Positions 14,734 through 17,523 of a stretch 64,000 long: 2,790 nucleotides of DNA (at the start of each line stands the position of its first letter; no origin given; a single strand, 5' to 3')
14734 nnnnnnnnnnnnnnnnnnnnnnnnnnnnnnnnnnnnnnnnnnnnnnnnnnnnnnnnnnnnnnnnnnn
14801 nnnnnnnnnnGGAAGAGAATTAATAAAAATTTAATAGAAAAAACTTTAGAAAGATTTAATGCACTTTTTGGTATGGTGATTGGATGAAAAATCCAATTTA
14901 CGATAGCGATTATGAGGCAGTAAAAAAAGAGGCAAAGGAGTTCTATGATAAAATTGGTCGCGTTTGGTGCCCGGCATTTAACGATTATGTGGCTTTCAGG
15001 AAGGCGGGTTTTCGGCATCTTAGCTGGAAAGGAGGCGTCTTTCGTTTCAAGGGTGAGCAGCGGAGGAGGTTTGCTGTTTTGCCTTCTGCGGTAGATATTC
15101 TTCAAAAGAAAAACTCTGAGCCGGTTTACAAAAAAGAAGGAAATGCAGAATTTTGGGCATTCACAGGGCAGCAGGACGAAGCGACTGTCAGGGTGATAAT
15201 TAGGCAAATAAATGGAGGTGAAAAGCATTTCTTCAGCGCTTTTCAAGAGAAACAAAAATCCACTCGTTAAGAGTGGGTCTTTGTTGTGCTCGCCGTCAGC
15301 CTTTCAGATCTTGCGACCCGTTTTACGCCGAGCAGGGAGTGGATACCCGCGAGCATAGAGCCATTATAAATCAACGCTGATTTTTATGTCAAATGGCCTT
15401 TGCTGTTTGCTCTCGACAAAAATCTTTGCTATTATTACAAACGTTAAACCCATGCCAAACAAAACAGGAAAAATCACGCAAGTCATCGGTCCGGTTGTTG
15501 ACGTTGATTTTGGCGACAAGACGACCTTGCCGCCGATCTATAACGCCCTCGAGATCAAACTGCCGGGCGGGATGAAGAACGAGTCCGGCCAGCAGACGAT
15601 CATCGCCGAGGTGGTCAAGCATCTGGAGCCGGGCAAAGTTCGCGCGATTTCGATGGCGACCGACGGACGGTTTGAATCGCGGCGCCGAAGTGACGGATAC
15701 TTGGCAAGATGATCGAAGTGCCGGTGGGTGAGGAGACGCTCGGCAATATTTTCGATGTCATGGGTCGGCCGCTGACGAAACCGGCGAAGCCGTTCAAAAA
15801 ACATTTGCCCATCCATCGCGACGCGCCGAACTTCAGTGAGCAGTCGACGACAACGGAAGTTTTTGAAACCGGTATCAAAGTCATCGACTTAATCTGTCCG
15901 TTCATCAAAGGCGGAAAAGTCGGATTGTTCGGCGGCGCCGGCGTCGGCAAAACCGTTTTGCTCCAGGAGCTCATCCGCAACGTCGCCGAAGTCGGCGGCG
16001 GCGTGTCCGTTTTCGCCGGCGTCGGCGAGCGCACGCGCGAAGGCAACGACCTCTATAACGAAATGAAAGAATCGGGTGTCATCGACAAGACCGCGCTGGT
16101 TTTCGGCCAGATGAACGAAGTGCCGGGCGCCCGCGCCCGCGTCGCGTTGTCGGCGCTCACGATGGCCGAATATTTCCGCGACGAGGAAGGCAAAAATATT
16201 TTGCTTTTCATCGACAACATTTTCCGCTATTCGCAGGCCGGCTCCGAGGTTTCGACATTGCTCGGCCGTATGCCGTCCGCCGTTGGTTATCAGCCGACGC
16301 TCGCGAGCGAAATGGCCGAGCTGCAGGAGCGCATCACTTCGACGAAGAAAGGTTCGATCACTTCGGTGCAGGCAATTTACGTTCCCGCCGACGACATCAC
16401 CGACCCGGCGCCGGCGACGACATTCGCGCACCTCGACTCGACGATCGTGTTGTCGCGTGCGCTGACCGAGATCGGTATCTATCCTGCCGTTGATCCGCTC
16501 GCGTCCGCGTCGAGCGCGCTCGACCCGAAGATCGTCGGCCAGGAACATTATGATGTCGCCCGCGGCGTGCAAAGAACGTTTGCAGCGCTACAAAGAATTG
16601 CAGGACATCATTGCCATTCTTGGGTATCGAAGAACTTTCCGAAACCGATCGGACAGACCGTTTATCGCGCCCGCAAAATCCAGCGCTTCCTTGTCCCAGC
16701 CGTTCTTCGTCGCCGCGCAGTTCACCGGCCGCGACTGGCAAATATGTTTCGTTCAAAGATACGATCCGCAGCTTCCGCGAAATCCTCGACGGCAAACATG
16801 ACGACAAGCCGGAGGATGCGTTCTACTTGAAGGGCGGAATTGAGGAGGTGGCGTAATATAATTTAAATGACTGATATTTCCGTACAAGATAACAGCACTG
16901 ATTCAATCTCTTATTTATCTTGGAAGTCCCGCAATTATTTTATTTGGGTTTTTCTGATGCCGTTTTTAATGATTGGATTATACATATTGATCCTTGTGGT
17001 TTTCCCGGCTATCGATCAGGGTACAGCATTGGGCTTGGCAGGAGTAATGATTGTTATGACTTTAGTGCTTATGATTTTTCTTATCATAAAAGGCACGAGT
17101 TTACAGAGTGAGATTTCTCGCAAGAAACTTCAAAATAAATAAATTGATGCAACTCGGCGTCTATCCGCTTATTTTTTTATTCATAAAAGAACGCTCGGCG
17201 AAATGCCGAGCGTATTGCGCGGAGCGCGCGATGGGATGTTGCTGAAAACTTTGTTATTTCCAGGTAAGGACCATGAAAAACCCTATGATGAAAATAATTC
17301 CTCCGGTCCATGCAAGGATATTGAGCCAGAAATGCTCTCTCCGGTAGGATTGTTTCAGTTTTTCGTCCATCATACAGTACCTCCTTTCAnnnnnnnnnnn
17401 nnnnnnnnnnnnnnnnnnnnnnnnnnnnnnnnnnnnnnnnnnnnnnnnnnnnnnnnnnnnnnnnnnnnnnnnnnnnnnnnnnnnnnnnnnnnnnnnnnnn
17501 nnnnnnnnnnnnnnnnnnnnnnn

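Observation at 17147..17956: Antisense two-gene membrane-protein cassette inserted at the atpC start, flanked by an 18-bp direct repeat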

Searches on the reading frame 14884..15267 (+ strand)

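Call 6: search_protein_families(library=pfam, proteins=[window:14884-15267:+], max_evalue=1)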
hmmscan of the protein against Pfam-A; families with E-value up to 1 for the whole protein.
seq(128 aa): 1 family
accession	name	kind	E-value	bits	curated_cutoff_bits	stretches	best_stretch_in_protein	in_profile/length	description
PF18798.6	LPD3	-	0.0031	18.1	27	1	9-75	2-65/114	Large polyvalent protein-associated domain 3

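Call 7: search_protein_families(library=padloc, proteins=[window:14884-15267:+], max_evalue=1)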
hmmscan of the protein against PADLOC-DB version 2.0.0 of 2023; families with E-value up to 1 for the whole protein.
seq(128 aa): 0 families

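Call 8: search_protein_families(library=phrogs, proteins=[window:14884-15267:+], max_evalue=1)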
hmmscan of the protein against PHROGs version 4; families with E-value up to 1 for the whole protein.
seq(128 aa): 0 families

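Call 50: search_protein_families(library=ncbifam, proteins=[window:14884-15267:+], max_evalue=1)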
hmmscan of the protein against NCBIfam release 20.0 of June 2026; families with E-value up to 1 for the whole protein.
seq(128 aa): 1 family
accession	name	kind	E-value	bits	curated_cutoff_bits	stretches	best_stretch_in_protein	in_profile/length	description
TIGR03691.1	20S_bact_alpha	equivalog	0.077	12.4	139.05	1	17-52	53-88/229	proteasome subunit alpha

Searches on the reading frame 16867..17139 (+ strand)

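Call 6: search_protein_families(library=pfam, proteins=[window:16867-17139:+], max_evalue=1)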
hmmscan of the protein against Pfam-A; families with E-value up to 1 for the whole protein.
seq(91 aa): 8 families
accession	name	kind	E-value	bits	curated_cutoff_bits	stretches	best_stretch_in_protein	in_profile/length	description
PF20968.2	MASE8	-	0.00012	22.7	26.2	1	14-75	28-89/154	MASE8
PF23000.2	ChitinSynthase_IV_N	-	0.00074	19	23.5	1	26-80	107-161/390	Chitin synthase N-terminal putative transporter domain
PF20134.4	DUF6524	-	0.01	16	27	1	13-75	22-82/131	Family of unknown function (DUF6524)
PF05656.20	DUF805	-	0.19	12.6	25.7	1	21-74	9-60/111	Protein of unknown function (DUF805)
PF11667.14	DUF3267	-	0.23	12.2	27.1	1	21-66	46-91/108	Putative zincin peptidase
PF12420.13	DUF3671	-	0.27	11.1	34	1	10-73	145-200/223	Fam-L, Fam-M like protein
PF11992.13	TgpA_N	-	0.29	10.5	30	1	21-73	121-178/333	TgpA N-terminal domain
PF11241.13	DUF3043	-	0.45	11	25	1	30-86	78-132/171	Protein of unknown function (DUF3043)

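Call 7: search_protein_families(library=padloc, proteins=[window:16867-17139:+], max_evalue=1)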
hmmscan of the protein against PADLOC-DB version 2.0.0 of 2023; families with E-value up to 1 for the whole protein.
seq(91 aa): 0 families

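Call 8: search_protein_families(library=phrogs, proteins=[window:16867-17139:+], max_evalue=1)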
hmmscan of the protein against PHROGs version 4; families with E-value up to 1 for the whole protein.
seq(91 aa): 2 families
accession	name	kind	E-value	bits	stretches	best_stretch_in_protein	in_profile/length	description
phrog_25924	-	unknown function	0.016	15.9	1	2-85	50-132/157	-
phrog_6690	-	unknown function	0.52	11.5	1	10-30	42-62/72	-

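Call 50: search_protein_families(library=ncbifam, proteins=[window:16867-17139:+], max_evalue=1)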
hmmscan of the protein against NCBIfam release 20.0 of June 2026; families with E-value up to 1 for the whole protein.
seq(91 aa): 5 families
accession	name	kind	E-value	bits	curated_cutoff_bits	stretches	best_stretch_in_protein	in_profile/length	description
NF045889.1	ICE_Mbov_0396_TM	equivalog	0.002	17.7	70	1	6-58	82-137/306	Mbov_0396 family ICE element transmembrane protein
NF038216.1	ABZJ_00895_fam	subfamily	0.0087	16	33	1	17-74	58-116/134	ABZJ_00895 family protein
NF046000.1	MAG1210_fam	subfamily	0.014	14.1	275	1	13-88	54-134/550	MAG1210 family protein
NF045993.1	MAG0130_MAG3770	subfamily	0.025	14.5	85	1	14-75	11-70/140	MAG0130/MAG3770 family membrane protein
TIGR04402.2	mob_CxxC_CxxC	subfamily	0.47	10.7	70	1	19-87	20-87/180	mobilome CxxCx(11)CxxC protein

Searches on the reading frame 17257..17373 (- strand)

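Call 6: search_protein_families(library=pfam, proteins=[window:17257-17373:-], max_evalue=1)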
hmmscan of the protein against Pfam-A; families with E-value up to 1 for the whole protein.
seq(39 aa): 1 family
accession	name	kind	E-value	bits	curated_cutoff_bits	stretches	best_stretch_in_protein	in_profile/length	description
PF15431.11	TMEM190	-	0.2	12.2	25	1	7-38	53-83/128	Transmembrane protein 190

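Call 7: search_protein_families(library=padloc, proteins=[window:17257-17373:-], max_evalue=1)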
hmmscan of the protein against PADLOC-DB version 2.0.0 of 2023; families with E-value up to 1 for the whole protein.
seq(39 aa): 0 families

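Call 8: search_protein_families(library=phrogs, proteins=[window:17257-17373:-], max_evalue=1)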
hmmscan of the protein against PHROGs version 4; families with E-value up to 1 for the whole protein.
seq(39 aa): 1 family
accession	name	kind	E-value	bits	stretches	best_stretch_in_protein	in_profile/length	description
phrog_38090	-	unknown function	0.0063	18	1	4-36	12-46/99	-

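Call 50: search_protein_families(library=ncbifam, proteins=[window:17257-17373:-], max_evalue=1)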
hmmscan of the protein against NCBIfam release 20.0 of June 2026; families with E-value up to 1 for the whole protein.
seq(39 aa): 0 families
